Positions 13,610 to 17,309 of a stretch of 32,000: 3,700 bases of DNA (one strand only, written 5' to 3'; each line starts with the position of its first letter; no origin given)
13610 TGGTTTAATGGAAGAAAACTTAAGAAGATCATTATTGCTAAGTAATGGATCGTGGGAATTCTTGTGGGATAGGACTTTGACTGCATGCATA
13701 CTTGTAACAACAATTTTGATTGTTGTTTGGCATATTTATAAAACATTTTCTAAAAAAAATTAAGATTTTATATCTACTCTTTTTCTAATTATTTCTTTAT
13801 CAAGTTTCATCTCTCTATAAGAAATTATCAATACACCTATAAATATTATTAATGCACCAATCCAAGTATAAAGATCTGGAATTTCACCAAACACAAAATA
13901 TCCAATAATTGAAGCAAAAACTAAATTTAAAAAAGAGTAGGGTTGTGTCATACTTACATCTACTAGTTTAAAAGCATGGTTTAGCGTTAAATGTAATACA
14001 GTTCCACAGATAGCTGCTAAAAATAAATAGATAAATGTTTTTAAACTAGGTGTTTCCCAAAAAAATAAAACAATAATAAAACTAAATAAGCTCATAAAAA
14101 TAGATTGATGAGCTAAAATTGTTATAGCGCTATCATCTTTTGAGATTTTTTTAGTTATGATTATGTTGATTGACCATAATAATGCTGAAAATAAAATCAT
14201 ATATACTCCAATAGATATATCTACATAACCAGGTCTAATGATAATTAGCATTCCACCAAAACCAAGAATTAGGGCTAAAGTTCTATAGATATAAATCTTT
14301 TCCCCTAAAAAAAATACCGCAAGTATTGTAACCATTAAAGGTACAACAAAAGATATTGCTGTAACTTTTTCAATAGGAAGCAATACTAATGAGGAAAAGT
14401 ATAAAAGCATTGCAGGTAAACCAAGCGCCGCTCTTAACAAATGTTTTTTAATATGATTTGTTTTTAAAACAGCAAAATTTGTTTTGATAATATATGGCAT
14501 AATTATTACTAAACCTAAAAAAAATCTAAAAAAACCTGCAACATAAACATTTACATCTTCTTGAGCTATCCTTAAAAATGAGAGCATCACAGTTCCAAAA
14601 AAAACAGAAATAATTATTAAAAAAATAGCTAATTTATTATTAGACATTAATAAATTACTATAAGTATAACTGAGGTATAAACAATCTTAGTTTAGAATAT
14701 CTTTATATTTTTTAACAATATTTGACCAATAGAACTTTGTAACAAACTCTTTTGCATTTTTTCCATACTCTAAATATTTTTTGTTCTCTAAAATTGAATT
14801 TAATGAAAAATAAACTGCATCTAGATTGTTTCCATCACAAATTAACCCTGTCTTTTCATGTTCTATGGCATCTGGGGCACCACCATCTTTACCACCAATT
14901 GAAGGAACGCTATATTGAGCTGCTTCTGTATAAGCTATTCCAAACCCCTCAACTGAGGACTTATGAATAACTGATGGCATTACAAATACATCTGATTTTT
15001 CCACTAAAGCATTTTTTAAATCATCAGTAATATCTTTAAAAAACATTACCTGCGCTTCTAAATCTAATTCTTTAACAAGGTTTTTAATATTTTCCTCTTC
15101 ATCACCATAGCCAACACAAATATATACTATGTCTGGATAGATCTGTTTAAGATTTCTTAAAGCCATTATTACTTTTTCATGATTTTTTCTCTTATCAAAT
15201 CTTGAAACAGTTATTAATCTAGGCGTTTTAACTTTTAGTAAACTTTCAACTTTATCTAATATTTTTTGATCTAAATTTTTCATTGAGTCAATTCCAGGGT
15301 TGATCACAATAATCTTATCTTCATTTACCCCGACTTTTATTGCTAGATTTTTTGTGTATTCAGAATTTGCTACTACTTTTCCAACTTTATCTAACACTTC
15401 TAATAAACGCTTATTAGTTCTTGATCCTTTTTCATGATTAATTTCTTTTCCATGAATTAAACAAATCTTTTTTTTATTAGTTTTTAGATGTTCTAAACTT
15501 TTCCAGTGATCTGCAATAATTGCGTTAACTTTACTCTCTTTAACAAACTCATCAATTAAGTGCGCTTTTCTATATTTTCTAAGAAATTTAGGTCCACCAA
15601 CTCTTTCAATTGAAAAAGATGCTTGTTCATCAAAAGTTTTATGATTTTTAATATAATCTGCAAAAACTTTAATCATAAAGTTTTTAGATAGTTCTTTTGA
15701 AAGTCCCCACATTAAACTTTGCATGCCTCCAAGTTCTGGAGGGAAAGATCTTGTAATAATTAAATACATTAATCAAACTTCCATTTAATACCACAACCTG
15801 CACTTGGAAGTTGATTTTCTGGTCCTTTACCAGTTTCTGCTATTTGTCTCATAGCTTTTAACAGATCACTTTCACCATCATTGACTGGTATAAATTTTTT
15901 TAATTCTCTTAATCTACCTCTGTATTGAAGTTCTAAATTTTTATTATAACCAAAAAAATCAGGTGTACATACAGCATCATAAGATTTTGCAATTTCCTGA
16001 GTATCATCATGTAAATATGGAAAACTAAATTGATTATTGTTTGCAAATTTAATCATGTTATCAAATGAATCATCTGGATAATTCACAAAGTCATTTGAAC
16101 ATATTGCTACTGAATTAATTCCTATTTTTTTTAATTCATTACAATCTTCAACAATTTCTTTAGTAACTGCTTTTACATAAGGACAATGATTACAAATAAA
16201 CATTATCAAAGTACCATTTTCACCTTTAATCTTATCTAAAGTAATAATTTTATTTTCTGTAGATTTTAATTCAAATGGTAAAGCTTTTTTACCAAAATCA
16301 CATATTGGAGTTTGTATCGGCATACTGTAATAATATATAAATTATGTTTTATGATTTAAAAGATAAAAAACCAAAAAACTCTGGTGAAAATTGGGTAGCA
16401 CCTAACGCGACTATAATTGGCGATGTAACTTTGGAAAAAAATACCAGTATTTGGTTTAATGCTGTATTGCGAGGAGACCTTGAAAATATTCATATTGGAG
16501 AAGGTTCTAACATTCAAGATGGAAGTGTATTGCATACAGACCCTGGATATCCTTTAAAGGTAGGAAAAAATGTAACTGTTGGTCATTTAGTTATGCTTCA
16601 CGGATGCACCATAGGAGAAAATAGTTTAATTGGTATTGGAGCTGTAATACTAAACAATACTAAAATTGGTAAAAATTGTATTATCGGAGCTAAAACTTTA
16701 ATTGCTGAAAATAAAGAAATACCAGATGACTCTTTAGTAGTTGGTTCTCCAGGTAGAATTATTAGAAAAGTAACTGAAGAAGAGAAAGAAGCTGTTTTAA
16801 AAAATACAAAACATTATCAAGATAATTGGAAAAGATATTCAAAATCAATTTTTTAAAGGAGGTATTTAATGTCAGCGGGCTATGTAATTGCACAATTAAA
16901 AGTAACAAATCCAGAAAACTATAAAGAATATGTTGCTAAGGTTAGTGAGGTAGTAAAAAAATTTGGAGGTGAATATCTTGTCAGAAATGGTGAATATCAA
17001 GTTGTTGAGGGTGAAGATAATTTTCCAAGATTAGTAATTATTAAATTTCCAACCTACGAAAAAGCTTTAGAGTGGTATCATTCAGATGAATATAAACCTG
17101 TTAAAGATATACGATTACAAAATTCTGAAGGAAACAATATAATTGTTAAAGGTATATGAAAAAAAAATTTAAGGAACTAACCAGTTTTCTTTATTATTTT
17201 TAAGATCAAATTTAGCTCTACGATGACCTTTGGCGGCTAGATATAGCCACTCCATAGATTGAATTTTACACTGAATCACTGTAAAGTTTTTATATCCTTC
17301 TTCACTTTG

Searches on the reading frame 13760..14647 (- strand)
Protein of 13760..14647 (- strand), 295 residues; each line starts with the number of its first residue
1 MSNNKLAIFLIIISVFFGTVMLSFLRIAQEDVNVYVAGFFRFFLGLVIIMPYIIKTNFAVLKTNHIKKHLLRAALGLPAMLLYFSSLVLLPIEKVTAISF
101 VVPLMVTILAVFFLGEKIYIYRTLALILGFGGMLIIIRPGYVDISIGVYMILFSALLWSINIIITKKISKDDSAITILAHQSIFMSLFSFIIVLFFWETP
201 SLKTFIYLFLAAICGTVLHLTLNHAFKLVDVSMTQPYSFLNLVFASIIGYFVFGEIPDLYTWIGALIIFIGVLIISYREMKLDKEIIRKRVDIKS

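Call 45: search_protein_families(library=pfam, proteins=[window:13760-14647:-], max_evalue=0.00001)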
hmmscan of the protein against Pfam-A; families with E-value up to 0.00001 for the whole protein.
window:13760-14647:- (295 aa): 1 family
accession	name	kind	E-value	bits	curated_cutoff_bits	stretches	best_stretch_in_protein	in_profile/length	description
PF00892.27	EamA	-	3.3e-36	125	28.2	2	146-276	2-134/135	EamA-like transporter family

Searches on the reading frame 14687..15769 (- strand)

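Call 45: search_protein_families(library=pfam, proteins=[window:14687-15769:-], max_evalue=0.00001)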
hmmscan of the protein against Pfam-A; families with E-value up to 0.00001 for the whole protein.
window:14687-15769:- (360 aa): 4 families
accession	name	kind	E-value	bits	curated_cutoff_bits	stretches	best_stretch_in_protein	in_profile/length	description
PF00534.26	Glycos_transf_1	-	2.5e-33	115.5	26.4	1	173-341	6-171/172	Glycosyl transferases group 1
PF13692.12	Glyco_trans_1_4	-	5.4e-20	72.5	27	1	183-329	2-142/142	Glycosyl transferases group 1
PF13439.12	Glyco_transf_4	-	1.4e-10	41.9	28.5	1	14-161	2-167/170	Glycosyltransferase Family 4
PF20706.3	GT4-conflict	-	6.8e-07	29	26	1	145-304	166-322/385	Family 4 Glycosyltransferase in conflict systems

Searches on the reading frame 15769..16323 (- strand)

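Call 45: search_protein_families(library=pfam, proteins=[window:15769-16323:-], max_evalue=0.00001)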
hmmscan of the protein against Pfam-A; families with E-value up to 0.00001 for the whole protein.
window:15769-16323:- (184 aa): 2 families
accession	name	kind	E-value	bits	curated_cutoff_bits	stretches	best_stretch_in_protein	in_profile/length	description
PF00578.27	AhpC-TSA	-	2.2e-17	63.6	26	1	11-132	2-121/124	AhpC/TSA family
PF08534.16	Redoxin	-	1e-10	42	26.6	1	11-137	3-133/148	Redoxin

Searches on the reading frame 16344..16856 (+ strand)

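Call 45: search_protein_families(library=pfam, proteins=[window:16344-16856:+], max_evalue=0.00001)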
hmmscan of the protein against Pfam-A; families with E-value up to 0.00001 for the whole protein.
window:16344-16856:+ (170 aa): 3 families
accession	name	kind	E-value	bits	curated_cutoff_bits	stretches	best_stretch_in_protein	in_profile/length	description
PF00132.30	Hexapep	-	4.6e-21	74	27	1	87-121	1-35/36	Bacterial transferase hexapeptide (six repeats)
PF25084.1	LbH_EIF2B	-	9.4e-08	32.5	54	0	72-131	29-86/105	EIF2B subunit epsilon LbH domain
PF21711.3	DCTN5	-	9.2e-07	29.1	40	1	26-140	30-154/182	Dynactin subunit 5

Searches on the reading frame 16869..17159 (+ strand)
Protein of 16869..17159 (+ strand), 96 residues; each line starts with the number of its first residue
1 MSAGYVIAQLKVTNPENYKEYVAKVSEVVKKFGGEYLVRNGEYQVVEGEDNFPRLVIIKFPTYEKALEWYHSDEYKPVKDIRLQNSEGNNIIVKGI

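Call 45: search_protein_families(library=pfam, proteins=[window:16869-17159:+], max_evalue=0.00001)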
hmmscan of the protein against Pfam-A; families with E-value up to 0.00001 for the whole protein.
window:16869-17159:+ (96 aa): 1 family
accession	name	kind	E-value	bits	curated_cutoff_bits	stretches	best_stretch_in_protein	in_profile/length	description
PF07045.17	DUF1330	-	6e-32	110.3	23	1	4-95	2-93/94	Domain of unknown function (DUF1330)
